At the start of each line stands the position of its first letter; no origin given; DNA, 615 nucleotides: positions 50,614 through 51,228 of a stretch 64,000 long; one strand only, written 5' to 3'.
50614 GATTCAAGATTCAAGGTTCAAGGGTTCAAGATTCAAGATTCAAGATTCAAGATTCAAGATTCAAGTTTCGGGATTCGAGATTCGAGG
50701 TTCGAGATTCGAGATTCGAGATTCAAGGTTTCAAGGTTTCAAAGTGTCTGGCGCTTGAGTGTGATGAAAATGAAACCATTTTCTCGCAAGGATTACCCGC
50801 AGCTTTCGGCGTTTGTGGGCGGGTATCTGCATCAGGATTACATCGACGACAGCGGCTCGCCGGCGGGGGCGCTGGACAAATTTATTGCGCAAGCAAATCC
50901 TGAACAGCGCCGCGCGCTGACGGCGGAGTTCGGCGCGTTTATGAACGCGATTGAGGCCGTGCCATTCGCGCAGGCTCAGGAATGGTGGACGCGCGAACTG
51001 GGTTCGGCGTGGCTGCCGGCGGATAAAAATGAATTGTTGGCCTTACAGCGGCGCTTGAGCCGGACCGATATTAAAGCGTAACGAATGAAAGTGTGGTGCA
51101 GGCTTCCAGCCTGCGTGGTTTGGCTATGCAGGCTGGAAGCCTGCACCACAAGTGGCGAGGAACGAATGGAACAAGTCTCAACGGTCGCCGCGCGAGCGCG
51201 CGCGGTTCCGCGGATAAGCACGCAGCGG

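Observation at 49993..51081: Orphan membrane-anchored RNase A-like (CdiA-CT type) toxin domain with a CdiI-like immunity gene and no delivery system nearby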

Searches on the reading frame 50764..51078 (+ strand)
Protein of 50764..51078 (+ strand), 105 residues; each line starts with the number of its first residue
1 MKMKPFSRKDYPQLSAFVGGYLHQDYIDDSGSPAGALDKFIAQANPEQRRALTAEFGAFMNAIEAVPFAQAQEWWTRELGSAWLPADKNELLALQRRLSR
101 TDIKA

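Call 3: search_protein_families(library=pfam, proteins=[window:50764-51078:+], max_evalue=10)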
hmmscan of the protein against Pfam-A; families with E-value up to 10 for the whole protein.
window:50764-51078:+ (105 aa): 1 family
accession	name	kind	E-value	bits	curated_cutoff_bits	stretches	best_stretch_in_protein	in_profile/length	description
PF18593.6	CdiI_2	-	3.9e-10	40.8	26.7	1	11-62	2-53/91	CdiI immunity protein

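Call 4: search_protein_families(library=ncbifam, proteins=[window:50764-51078:+], max_evalue=10)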
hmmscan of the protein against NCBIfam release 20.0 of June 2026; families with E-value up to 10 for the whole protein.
window:50764-51078:+ (105 aa): 0 families

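Call 6: search_solved_structures(query=window:50764-51078:+, max_evalue=10, show_alignments=3)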
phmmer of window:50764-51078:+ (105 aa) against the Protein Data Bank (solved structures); distinct sequences matched with E-value up to 10: 3.
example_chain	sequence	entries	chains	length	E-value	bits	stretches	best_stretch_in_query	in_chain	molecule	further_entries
7a24_z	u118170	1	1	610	0.83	13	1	39-100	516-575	GLDH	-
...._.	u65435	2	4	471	1.1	12.6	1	22-77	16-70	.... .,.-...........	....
4ags_A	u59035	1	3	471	1.4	12.3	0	22-63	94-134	THIOL-DEPENDENT REDUCTASE 1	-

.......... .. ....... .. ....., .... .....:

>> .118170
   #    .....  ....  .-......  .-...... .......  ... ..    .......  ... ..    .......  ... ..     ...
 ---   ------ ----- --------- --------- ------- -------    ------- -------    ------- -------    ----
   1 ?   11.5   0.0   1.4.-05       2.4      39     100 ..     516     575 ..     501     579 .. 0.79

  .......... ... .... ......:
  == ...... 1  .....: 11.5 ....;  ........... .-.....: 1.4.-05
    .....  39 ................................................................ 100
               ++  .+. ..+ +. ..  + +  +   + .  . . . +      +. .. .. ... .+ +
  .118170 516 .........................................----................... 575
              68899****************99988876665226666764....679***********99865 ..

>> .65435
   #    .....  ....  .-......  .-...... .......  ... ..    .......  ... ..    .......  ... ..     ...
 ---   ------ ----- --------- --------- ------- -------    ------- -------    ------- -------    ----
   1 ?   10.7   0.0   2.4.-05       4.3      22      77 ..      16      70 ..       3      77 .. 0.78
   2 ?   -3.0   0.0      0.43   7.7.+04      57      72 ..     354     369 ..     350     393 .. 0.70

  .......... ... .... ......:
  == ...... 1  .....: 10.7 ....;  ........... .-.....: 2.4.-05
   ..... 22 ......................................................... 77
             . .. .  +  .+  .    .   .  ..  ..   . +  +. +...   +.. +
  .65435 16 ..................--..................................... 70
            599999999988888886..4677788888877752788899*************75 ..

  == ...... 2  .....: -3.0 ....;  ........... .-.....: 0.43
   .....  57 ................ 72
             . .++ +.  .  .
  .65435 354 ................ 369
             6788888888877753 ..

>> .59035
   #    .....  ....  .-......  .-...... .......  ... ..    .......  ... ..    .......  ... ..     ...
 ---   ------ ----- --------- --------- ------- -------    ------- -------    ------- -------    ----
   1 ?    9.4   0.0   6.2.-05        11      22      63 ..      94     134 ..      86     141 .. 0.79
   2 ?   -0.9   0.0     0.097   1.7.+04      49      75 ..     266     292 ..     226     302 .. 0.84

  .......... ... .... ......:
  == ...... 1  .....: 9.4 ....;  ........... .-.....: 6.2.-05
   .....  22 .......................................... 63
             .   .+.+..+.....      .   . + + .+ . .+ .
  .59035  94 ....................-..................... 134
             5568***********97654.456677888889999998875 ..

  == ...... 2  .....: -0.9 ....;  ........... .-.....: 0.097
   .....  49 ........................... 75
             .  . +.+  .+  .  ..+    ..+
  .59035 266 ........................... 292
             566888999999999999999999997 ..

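Call 13: find_homologous_proteins(query=window:50764-51078:+)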
Query window:50764-51078:+ (105 aa): 6 proteins with E <= 0.001 among 10 candidates.
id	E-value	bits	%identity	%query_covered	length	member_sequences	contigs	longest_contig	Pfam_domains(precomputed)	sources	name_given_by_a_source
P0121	1.2e-62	226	100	98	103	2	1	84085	PF18593.7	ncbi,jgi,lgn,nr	ncbi:MAG TPA: contact-dependent growth inhibition system immunity protein [Planctomycetota bacterium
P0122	2.0e-49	184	85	98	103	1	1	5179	PF18593.7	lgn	-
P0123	2.0e-33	132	64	94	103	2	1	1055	PF18593.7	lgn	-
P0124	2.7e-29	119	58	94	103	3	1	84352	PF18593.7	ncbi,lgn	-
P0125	1.4e-26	110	54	97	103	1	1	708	PF18593.7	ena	-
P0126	2.2e-21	94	48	96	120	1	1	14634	PF18593.7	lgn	-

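Call 30: search_solved_structures(query=A2, max_evalue=10, show_alignments=3)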
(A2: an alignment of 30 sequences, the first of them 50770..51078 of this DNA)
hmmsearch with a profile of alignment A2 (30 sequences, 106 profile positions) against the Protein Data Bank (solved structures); distinct sequences matched with E-value up to 10: 8.
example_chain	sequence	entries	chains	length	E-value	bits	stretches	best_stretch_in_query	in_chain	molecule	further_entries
5e3e_A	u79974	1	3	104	5.6e-07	33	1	10-85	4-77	CdiI immunity protein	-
1he9_A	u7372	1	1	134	0.082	16.4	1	30-68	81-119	EXOENZYME S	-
1r4t_A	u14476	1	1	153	0.095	16.2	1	30-68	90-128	exoenzyme S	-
1he1_A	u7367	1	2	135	0.11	16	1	30-67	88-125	EXOENZYME S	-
2g9w_A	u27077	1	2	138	0.22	15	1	30-68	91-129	conserved hypothetical protein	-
7bqq_A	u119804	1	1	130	0.37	14.3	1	47-97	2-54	Gogy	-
2lf0_A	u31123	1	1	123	2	12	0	34-101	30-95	Uncharacterized protein yibL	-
2c9e_A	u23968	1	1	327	2.3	11.8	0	45-78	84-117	PERIDININ-CHLOROPHYLL A PROTEIN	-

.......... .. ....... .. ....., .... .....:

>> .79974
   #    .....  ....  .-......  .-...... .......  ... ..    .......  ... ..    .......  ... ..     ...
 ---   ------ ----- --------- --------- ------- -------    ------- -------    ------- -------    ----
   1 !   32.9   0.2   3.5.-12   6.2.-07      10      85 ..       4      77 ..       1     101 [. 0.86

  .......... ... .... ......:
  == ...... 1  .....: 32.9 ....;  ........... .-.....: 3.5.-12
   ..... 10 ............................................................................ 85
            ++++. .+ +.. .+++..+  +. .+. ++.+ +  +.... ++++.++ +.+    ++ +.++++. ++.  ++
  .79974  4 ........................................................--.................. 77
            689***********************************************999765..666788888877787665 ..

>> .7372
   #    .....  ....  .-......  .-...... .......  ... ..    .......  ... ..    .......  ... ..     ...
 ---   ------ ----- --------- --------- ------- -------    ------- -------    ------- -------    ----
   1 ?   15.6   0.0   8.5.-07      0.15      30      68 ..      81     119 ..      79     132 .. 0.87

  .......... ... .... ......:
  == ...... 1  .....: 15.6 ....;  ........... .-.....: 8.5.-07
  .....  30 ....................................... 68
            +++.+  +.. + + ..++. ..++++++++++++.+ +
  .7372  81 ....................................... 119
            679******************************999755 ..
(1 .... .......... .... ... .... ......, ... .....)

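Call 31: search_protein_families(library=pfam, alignment_id=A2, max_evalue=0.01)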
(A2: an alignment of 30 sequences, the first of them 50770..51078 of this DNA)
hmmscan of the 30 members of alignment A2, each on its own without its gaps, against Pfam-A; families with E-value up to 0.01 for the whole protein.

A. member 1, window:50770-51078:+ (103 aa): 1 family
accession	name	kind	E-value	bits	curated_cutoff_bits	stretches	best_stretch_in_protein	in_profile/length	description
PF18593.6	CdiI_2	-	3.7e-10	40.9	26.7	1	9-60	2-53/91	CdiI immunity protein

B. families by the number of members that match (of 30 scanned): 3 families
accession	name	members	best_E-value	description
PF18593.6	CdiI_2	30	1.1e-13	CdiI immunity protein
PF16591.11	HBM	1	1.4e-05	Helical bimodular sensor domain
PF14882.11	INT_rpt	1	0.0027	Integrase repeat unit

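Call 42: search_protein_families(library=padloc, proteins=[window:50770-51078:+], max_evalue=0.01)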
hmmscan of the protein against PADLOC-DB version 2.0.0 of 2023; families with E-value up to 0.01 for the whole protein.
window:50770-51078:+ (103 aa): 0 families

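Call 49: predict_structure(alignment_id=A3)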
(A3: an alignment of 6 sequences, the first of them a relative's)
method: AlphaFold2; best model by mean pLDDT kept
length: 103 residues; sequences in the alignment: 6
mean_pLDDT: 81.4   pTM: 0.71
mean pLDDT of the five models: 81.4, 77.9, 52.6, 51.8, 51.7
residues with pLDDT >= 90: 3; 70-90: 91; 50-70: 7; < 50: 2
segments of 3 or more residues with pLDDT < 50: none
pLDDT, mean of each block of 10 residues (from residue 1): 71 84 79 85 88 89 85 83 81 78 49
secondary structure, 60 per line:
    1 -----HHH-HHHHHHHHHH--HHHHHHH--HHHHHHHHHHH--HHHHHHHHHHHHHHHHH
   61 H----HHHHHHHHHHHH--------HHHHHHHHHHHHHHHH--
elements in order: H10-19 H22-28 H31-41 H44-61 H66-77 H86-101

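Call 53: fold_search(model_id=the predicted structure, library=pdb)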
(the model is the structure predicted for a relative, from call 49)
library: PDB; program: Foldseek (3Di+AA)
matches with E <= 10: 228; with E <= 0.001: 0
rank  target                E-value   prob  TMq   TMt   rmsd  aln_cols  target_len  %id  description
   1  5e3e_A                2.8e-03  1.00  0.65  0.68   3.8        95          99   21  Crystal structure of CdiA-CT/CdiI complex from Y. kristensenii 33638 (released 2015-11-25)
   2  5e3e_C                4.8e-03  1.00  0.70  0.76   2.4        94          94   19  Crystal structure of CdiA-CT/CdiI complex from Y. kristensenii 33638 (released 2015-11-25)
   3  6xcq                  1.5e+00  0.11  0.27  0.09  10.8       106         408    9  Erythromycin esterase EreC, mutant H289N in its closed conformation (released 2021-02-17)
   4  8f8y_A                1.7e+00  0.30  0.36  0.11   6.7        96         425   17  PHF2 (PHD+JMJ) in Complex with VRK1 N-Terminal Peptide (released 2023-01-18)
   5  2zop_A                1.7e+00  0.08  0.24  0.22  11.8       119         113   14  X-ray crystal structure of a CRISPR-associated Cmr5 family protein from Thermus thermophilus HB8 (released 2009-02-10)
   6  9aye                  1.7e+00  0.06  0.18  0.19  14.2       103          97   16  FIS1 T34D Covalent inhibitor complex (released 2025-05-21)
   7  6xcs_A                1.7e+00  0.08  0.24  0.09  10.8       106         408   11  Erythromycin esterase mutant EreC H289N in its open conformation (released 2021-02-17)
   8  5a97_A                1.8e+00  0.18  0.38  0.11   8.3       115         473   13  Hazara virus nucleocapsid protain (released 2016-01-13)
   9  1orj_B                2.1e+00  0.11  0.29  0.29  11.9       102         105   13  FLAGELLAR EXPORT CHAPERONE (released 2003-09-16)
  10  9k7w_A                2.2e+00  0.35  0.44  0.49   6.8        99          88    4  Crystal structure of designed nickel-induced homotrimer C3-Ni1-HH*3-18 (released 2025-10-29)
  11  6cxu_B                2.2e+00  0.08  0.26  0.11  10.5       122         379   12  Structure of the S167H mutant of human indoleamine 2,3 dioxygenase in complex with tryptophan and cyanide (released 2018-06-27)
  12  9ayd_A                2.2e+00  0.05  0.19  0.17  13.6       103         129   16  Mitochondrial fission 1 (Fis1) protein structure Y38E mutation 1.53A (released 2025-05-21)
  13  8gad_A                2.3e+00  0.06  0.22  0.22  15.0       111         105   14  Crystal structure of a high affinity PD-L1 binder (released 2024-08-21)
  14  1yoz_A                2.4e+00  0.12  0.32  0.30   8.2       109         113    6  Predicted coding region AF0941 from Archaeoglobus fulgidus (released 2005-02-08)
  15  5oma_B                2.4e+00  0.08  0.24  0.13  14.6        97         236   18  CH3 chimera of human 14-3-3 sigma with the StARD1 peptide including Ser57 (released 2017-10-11)
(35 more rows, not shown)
